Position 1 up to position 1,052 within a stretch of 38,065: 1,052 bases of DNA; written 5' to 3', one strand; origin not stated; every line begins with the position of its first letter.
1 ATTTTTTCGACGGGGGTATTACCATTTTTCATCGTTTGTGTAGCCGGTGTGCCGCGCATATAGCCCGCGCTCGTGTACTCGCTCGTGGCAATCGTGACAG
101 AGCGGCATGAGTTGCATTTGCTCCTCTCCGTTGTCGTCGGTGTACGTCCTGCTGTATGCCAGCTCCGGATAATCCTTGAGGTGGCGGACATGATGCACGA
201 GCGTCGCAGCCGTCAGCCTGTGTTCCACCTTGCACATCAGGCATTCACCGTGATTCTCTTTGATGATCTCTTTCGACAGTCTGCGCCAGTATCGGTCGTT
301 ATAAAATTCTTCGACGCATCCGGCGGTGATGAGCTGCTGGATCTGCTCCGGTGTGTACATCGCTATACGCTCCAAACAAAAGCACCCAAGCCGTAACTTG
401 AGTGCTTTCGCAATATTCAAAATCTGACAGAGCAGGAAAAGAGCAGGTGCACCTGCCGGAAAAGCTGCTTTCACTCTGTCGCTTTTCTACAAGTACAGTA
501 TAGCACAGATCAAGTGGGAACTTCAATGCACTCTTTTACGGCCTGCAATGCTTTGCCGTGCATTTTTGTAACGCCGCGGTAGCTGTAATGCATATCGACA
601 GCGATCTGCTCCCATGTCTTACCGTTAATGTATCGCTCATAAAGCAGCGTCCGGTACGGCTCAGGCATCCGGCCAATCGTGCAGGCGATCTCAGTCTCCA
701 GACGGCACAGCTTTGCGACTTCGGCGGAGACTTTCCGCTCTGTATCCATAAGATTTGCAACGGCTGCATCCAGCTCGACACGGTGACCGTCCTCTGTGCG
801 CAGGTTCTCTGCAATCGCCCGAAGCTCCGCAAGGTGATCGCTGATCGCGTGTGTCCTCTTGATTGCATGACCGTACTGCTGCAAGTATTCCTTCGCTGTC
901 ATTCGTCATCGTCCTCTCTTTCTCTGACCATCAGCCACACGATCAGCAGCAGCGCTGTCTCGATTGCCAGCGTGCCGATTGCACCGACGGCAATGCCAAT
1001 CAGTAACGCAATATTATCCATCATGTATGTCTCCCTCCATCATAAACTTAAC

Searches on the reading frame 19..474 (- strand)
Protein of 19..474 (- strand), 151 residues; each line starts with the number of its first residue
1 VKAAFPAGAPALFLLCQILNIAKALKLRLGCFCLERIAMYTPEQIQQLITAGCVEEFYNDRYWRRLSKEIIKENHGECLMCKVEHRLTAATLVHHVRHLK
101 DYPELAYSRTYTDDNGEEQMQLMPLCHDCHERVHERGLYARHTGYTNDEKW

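Call 3: search_protein_families(library=pfam, proteins=[window:19-474:-], max_evalue=0.1)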
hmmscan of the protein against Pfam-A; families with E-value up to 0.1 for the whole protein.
window:19-474:- (151 aa): 1 family
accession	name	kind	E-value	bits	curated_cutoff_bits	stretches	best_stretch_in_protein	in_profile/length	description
PF01844.29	HNH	-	0.0021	18.6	21.4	1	78-136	1-47/47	HNH endonuclease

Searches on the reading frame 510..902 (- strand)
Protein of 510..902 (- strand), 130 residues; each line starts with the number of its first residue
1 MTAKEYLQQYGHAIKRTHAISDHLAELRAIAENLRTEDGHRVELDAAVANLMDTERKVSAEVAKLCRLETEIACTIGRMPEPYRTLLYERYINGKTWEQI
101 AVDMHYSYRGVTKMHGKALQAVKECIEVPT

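Call 3: search_protein_families(library=pfam, proteins=[window:510-902:-], max_evalue=0.1)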
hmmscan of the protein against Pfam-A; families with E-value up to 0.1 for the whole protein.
window:510-902:- (130 aa): 2 families
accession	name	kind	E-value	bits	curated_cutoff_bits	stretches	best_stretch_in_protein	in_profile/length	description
PF08281.18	Sigma70_r4_2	-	6.9e-07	29.3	25.7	1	71-120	3-52/54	Sigma-70, region 4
PF04545.22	Sigma70_r4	-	0.014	15.4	24.1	1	77-124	3-50/50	Sigma-70, region 4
